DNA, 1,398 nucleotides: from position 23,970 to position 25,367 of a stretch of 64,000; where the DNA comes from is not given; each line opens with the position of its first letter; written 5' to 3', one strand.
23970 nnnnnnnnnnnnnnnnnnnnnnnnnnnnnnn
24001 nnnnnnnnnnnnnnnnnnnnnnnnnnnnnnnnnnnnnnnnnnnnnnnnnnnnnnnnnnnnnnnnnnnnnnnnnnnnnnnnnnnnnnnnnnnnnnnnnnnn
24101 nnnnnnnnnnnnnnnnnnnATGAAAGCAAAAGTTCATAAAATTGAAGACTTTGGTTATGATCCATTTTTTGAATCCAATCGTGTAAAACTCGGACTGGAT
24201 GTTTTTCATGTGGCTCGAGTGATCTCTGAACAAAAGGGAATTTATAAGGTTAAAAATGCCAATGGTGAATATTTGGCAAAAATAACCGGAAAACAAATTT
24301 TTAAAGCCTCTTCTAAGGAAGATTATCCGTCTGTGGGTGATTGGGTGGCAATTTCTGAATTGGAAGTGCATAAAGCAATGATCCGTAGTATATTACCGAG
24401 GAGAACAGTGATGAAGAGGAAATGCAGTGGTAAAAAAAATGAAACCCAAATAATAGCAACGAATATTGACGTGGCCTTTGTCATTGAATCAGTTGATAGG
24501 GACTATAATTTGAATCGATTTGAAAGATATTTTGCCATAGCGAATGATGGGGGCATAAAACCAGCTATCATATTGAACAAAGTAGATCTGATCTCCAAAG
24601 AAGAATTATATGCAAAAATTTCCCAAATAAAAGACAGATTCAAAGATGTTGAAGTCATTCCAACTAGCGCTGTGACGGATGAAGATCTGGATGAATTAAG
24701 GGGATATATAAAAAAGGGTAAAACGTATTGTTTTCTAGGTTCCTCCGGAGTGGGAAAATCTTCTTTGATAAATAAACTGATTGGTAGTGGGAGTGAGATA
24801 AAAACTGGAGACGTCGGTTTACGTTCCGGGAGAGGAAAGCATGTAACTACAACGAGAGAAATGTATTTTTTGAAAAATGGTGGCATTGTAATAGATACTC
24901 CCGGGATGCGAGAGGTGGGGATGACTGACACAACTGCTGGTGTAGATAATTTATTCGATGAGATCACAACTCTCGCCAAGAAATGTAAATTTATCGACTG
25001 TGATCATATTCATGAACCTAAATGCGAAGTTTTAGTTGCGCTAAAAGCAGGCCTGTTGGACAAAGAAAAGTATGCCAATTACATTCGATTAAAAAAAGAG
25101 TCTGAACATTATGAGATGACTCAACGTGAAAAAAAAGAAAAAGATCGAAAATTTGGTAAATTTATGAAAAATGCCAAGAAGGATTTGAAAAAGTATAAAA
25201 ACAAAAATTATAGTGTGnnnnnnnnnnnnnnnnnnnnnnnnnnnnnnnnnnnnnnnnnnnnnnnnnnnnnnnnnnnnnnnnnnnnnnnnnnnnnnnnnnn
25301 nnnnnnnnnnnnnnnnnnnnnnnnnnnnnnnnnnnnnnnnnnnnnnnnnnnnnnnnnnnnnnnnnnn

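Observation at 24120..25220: RsgA-type GTPase inside a foreign-looking island, next to a (p)ppGpp-synthetase-like gene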

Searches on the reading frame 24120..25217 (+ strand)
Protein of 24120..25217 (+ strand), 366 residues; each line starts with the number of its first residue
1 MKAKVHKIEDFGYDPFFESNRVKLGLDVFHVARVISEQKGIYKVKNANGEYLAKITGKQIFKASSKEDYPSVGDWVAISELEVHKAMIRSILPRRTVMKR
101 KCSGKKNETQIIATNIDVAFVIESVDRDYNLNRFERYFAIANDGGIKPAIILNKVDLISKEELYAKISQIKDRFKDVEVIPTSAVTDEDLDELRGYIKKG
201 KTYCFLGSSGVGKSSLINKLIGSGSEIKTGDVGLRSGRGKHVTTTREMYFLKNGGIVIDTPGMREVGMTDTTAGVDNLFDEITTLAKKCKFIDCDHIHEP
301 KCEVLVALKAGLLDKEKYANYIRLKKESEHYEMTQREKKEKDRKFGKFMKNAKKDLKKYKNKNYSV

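Call 4: search_protein_families(library=pfam, proteins=[window:24120-25217:+], max_evalue=0.01)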
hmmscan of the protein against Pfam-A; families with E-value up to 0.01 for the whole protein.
window:24120-25217:+ (366 aa): 8 families
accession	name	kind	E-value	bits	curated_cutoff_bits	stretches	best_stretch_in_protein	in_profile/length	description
PF03193.22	RsgA_GTPase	-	8e-47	159.7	30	1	91-268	1-173/174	RsgA GTPase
PF01926.29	MMR_HSR1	-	9.3e-07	29.4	21.9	1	204-281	3-72/113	50S ribosome-binding GTPase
PF02421.24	FeoB_N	-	6.9e-06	26.1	27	0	141-194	101-153/156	Ferrous iron transport protein B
PF00009.33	GTP_EFTU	-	6.3e-05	23.1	26.5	1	114-194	91-179/188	Elongation factor Tu GTP binding domain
PF00005.33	ABC_tran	-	0.0002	22.4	25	1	191-234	2-44/137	ABC transporter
PF16745.11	RsgA_N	-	0.0011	19.1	27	1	33-88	3-54/54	RsgA N-terminal domain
PF16897.10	MMR_HSR1_Xtn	-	0.0058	17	35.2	0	147-195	57-98/106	C-terminal region of MMR_HSR1 domain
PF04548.22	AIG1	-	0.0087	15.8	27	0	205-270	5-66/212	AIG1 family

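Call 5: search_protein_families(library=ncbifam, proteins=[window:24120-25217:+], max_evalue=0.01)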
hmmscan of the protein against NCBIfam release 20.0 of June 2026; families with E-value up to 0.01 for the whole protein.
window:24120-25217:+ (366 aa): 20 families
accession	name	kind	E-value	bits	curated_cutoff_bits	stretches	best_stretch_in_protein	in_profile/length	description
NF008931.0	PRK12288.1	equivalog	1.2e-53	182.3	360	1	83-339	90-344/347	small ribosomal subunit biogenesis GTPase RsgA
TIGR00157.1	TIGR00157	equivalog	5.5e-46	157.1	100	1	72-324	3-245/247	ribosome small subunit-dependent GTPase A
NF008932.0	PRK12289.1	equivalog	3.4e-34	118.4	483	1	72-361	61-341/363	small ribosomal subunit biogenesis GTPase RsgA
TIGR03597.1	GTPase_YqeH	equivalog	4.8e-12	45.7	297.4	1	149-264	95-216/361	ribosome biogenesis GTPase YqeH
NF000908.1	PRK00089.1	equivalog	4.2e-10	39.4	237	1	132-199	97-165/291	GTPase Era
TIGR03598.1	GTPase_YsxC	equivalog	5.2e-10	39.3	124.45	2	199-262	17-73/186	ribosome biogenesis GTP-binding protein YihA/YsxC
TIGR03594.1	GTPase_EngA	equivalog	9.9e-06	24.8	306.7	0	206-264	6-59/432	ribosome biogenesis GTPase Der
TIGR00231.1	small_GTP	domain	3.1e-05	23.8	42.5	0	205-266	8-66/164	GTP-binding protein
TIGR03596.1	GTPase_YlqF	equivalog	8.1e-05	22.1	208.2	1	187-275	105-185/276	ribosome biogenesis GTPase YlqF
TIGR03608.1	L_ocin_972_ABC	subfamily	0.00015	21.3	254.85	1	190-252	14-75/206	putative bacteriocin export ABC transporter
TIGR00436.1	era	equivalog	0.00022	20.7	116.25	0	205-264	5-59/270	GTPase Era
TIGR02857.1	CydD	equivalog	0.00074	18.6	435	1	173-234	323-381/529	thiol reductant ABC exporter subunit CydD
TIGR03918.1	GTP_HydF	equivalog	0.0021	16.9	325.55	0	204-267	11-70/392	[FeFe] hydrogenase H-cluster maturation GTPase HydF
TIGR03410.1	urea_trans_UrtE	equivalog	0.0029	17.1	285.8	1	193-235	19-60/230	urea ABC transporter ATP-binding subunit UrtE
NF010157.0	PRK13636.1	equivalog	0.0052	16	463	0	188-222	20-54/285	cobalt transporter ATP-binding subunit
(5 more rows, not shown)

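Call 6: search_protein_families(library=padloc, proteins=[window:24120-25217:+], max_evalue=0.01)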
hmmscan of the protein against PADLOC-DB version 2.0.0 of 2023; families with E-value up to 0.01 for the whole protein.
window:24120-25217:+ (366 aa): 2 families
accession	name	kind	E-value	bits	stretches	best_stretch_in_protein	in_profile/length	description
PDLC04140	mad8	-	0.00065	17.3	1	196-320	23-119/314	mads_8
PDLC03841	LeoBC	-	0.0099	13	1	174-263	63-132/601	-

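Call 8: find_homologous_proteins(query=window:24120-25217:+, max_evalue=1e-10)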
Query window:24120-25217:+ (366 aa): 7689 proteins with E <= 1e-10 among 8000 candidates; the best 120 are listed.
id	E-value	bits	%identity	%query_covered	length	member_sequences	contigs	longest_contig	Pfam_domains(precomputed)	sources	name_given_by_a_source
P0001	1.3e-238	809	100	100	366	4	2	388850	PF01926.30,PF02421.25,PF03193.23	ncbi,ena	-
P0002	1.6e-180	618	77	100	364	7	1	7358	PF01926.30,PF00005.34,PF02421.25,PF03193.23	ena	-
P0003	4.8e-179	613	76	100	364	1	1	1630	PF01926.30,PF02421.25,PF03193.23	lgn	-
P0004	1.8e-174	598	75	99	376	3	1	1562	PF01926.30,PF03193.23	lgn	-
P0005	3.5e-171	587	73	100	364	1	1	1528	PF01926.30,PF00005.34,PF02421.25,PF00009.34,PF03193.23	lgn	-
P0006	3.1e-170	584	75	96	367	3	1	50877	PF01926.30,PF00009.34,PF03193.23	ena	-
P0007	3.1e-170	584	72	100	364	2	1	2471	PF03193.23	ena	-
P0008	5.2e-170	583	73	99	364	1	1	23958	PF01926.30,PF00005.34,PF03193.23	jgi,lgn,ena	-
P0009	1.0e-169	582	72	99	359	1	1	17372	PF01926.30,PF03193.23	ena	-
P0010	1.4e-169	582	75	98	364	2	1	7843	PF01926.30,PF02421.25,PF00009.34,PF03193.23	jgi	-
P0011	1.7e-169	582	73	99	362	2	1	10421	PF01926.30,PF00005.34,PF00009.34,PF03193.23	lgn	-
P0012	3.9e-169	581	71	99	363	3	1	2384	PF01926.30,PF00005.34,PF02421.25,PF03193.23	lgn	-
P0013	3.9e-169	581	72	99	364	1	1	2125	PF01926.30,PF00009.34,PF03193.23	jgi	-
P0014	2.5e-168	578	72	98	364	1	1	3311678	PF01926.30,PF03193.23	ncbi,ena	-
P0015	3.2e-168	578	73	98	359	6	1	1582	PF01926.30,PF02421.25,PF00009.34,PF03193.23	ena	-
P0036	3.0e-164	565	70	94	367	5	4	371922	PF01926.30,PF02421.25,PF03193.23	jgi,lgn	jgi:ribosome biogenesis GTPase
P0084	4.9e-161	554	69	99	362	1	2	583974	PF01926.30,PF02421.25,PF03193.23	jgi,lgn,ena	-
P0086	5.4e-161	554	69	97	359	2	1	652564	PF01926.30,PF00005.34,PF00009.34,PF03193.23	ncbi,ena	-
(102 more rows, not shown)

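Call 10: find_encoding_contigs(protein=P0001, flank=10000, max_places=4)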
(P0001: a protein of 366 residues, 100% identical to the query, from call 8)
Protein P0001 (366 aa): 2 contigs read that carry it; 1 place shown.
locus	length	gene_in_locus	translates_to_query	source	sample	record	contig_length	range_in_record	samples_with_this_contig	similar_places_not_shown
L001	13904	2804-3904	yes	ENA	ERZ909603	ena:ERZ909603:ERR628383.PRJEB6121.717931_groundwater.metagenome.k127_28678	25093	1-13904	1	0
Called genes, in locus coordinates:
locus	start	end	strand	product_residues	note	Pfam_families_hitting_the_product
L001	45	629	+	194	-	PF00889:EF_TS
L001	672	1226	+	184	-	PF07719:TPR_2 (weak)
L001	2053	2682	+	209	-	PF04607:RelA_SpoT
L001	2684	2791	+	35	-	-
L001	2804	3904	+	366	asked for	PF03193:RsgA_GTPase, PF02421:FeoB_N (faint), PF01926:MMR_HSR1 (weak)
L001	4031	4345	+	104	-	-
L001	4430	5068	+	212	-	PF18734:HEPN_AbiU2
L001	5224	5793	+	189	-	-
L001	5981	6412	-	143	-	PF12802:MarR_2 (weak), PF01047:MarR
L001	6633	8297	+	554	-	PF00989:PAS (weak), PF08448:PAS_4 (weak), PF08447:PAS_3, PF00989:PAS, PF13188:PAS_8, PF08448:PAS_4, PF13426:PAS_9, PF00990:GGDEF, +4 more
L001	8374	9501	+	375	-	PF00156:Pribosyltran (weak), PF14572:Pribosyl_synth (faint)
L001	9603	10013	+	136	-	-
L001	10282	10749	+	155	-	PF06725:3D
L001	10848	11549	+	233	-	-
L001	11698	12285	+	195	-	-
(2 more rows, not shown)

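Call 16: find_related_loci(query=window:24120-25217:+, collection=genome_contigs, flank=10000)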
Query window:24120-25217:+ (366 aa) in genome_contigs; peptide patterns used: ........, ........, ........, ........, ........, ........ (x = any residue, [..] = any of these).
159 stretches matched a pattern; 31 encode a relative of the query (tblastn E <= 1e-3); 31 distinct loci.
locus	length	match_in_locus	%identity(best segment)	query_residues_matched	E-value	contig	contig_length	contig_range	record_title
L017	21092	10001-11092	77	1-366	0e+0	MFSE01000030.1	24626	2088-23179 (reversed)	MAG: Candidatus Moranbacteria bacterium RIFOXYA12_FULL_35_19 rifixya3_full_scaffold_925, whole genome shotgun sequence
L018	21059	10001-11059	71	7-359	2e-168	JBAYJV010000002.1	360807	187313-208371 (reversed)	MAG: Candidatus Paceibacterota bacterium isolate SO_2016_GW1_64 scaffold00029_OW334_2016, whole genome shotgun sequence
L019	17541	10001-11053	67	9-363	5e-160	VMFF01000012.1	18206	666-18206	MAG: Candidatus Doudnabacteria bacterium Gr01-1014_77 G01um101477_scaffold_2247, whole genome shotgun sequence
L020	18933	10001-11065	66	8-358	8e-159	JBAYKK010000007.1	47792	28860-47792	MAG: Candidatus Paceibacterota bacterium isolate SO_2016_GW1_78 scaffold01413_OW334_2016, whole genome shotgun sequence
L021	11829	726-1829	65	1-364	3e-158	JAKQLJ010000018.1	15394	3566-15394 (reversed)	MAG: bacterium isolate USDV_maxbin.175 k141_655396, whole genome shotgun sequence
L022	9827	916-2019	65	1-364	3e-158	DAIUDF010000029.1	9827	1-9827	MAG TPA_asm: Candidatus Moraniibacteriota bacterium isolate CTOTU18587 NODE_7499_length_9827_cov_6.180925, whole genome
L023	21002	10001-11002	69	32-361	5e-156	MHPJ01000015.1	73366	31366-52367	MAG: Candidatus Staskawiczbacteria bacterium RIFOXYB1_FULL_37_44 rifoxyb1_full_scaffold_382, whole genome shotgun sequen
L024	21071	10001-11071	66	7-362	7e-160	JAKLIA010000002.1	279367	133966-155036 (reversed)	MAG: Patescibacteria group bacterium isolate RA.bin76 RA.bin76_2, whole genome shotgun sequence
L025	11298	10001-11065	66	7-363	5e-155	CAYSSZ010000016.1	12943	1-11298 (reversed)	MAG TPA_asm: uncultured Candidatus Saccharibacteria bacterium isolate SRP192927_co6_844 genome assembly, contig: NODE_11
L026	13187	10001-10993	69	32-364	3e-153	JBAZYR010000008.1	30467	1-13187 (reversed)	MAG: Candidatus Staskawiczbacteria bacterium isolate SO_2017_GW1_85 NODE_6407_length_30467_cov_1.418425_OW334_2017, whol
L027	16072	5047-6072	66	7-350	2e-152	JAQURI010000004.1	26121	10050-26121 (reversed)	MAG: Candidatus Ratteibacteria bacterium isolate STD1_7 NODE_3913_length_26121_cov_2.921366_Sandtown_D1, whole genome sh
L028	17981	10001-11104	63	1-364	3e-151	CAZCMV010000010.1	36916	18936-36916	MAG TPA_asm: uncultured Bdellovibrionales bacterium isolate SRP192927_co1_222 genome assembly, contig: NODE_1763_length_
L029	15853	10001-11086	63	1-364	7e-150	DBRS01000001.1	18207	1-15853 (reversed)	MAG TPA_asm: Candidatus Moranbacteria bacterium UBA1362 UBA1362_contig_4342, whole genome shotgun sequence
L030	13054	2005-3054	64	7-358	3e-149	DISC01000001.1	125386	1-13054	MAG TPA_asm: Patescibacteria group bacterium UBA6220 UBA6220_contig_6055, whole genome shotgun sequence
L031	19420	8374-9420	65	9-359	7e-149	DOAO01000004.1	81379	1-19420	MAG TPA_asm: Patescibacteria group bacterium isolate UBA12445 contig_3344, whole genome shotgun sequence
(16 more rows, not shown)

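Call 22: search_protein_families(library=pfam, proteins=[L017:6211-6990:+, L017:7157-7792:+, L017:7888-8280:+, L017:8892-9830:+, L017:11320-12360:+, L017:12360-13820:-, L017:14111-15496:+, L017:15668-16699:+], max_evalue=0.01)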
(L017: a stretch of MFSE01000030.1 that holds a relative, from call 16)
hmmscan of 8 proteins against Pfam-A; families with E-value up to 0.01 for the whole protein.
L017:6211-6990:+ (260 aa): 1 family
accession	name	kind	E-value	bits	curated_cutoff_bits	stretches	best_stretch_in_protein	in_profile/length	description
PF04468.17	PSP1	-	7e-25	87.6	27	1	56-140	2-86/86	PSP1 C-terminal conserved region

L017:7157-7792:+ (212 aa): 4 families
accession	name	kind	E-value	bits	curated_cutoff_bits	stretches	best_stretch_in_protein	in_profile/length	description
PF13181.12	TPR_8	-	0.00012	22.4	25.7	1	164-196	2-34/34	Tetratricopeptide repeat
PF07719.23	TPR_2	-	0.00015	22.1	27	1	164-196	2-34/34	Tetratricopeptide repeat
PF00515.34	TPR_1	-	0.00026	21.1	27.8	1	164-196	2-34/34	Tetratricopeptide repeat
PF13431.12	TPR_17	-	0.0055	17.3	24.4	0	156-179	6-29/34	Tetratricopeptide repeat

L017:7888-8280:+ (131 aa): 1 family
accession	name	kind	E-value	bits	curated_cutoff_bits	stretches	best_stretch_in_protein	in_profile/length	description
PF11645.14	PDDEXK_5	-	4.7e-30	104.9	26.1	1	1-127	1-135/138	PD-(D/E)XK endonuclease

L017:8892-9830:+ (313 aa): 1 family
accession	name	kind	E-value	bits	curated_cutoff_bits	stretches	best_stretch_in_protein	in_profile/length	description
PF07705.17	CARDB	-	0.009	16.6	22.7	0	209-236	75-101/101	CARDB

L017:11320-12360:+ (347 aa): 0 families

L017:12360-13820:- (486 aa): 7 families
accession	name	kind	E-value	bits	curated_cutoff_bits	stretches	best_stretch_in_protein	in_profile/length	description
PF00717.28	Peptidase_S24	-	4.7e-29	100.9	23.3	1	79-194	1-115/116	Peptidase S24-like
PF01555.25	N6_N4_Mtase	-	3.6e-25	89.6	26.7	1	247-454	1-216/221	DNA methylase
PF01726.22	LexA_DNA_bind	-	1.6e-14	53.8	23.7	1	1-60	1-60/65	LexA DNA binding domain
PF01170.24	UPF0020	-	2.3e-06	27.9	22.3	0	418-459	27-68/197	RMKL-like, methyltransferase domain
PF13730.12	HTH_36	-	0.00029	21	25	1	4-56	3-55/55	Helix-turn-helix domain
PF13847.12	Methyltransf_31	-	0.00045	20.4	27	0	219-292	49-113/145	Methyltransferase domain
PF11599.14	AviRa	-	0.0034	17.3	25.7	1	228-291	147-211/232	RRNA methyltransferase AviRa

L017:14111-15496:+ (462 aa): 4 families
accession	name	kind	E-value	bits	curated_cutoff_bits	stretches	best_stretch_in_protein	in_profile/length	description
PF01471.23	PG_binding_1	-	3.2e-12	46.9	23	1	402-457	3-57/57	Putative peptidoglycan binding domain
PF20144.5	TIG_SUH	-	0.0017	18.9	24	1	303-351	6-53/94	TIG domain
PF09136.16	Glucodextran_B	-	0.0057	17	27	0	45-88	14-53/83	Glucodextranase, domain B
PF19077.6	Big_13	-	0.0087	17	27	0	32-96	11-75/102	Bacterial Ig-like domain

L017:15668-16699:+ (344 aa): 2 families
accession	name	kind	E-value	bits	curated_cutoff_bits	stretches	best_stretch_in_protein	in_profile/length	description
PF00150.24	Cellulase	-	1.5e-06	28.3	23.5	1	106-307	66-270/272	Cellulase (glycosyl hydrolase family 5)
PF01229.23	Glyco_hydro_39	-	0.0013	18.1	26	1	156-199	148-193/472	Glycosyl hydrolases family 39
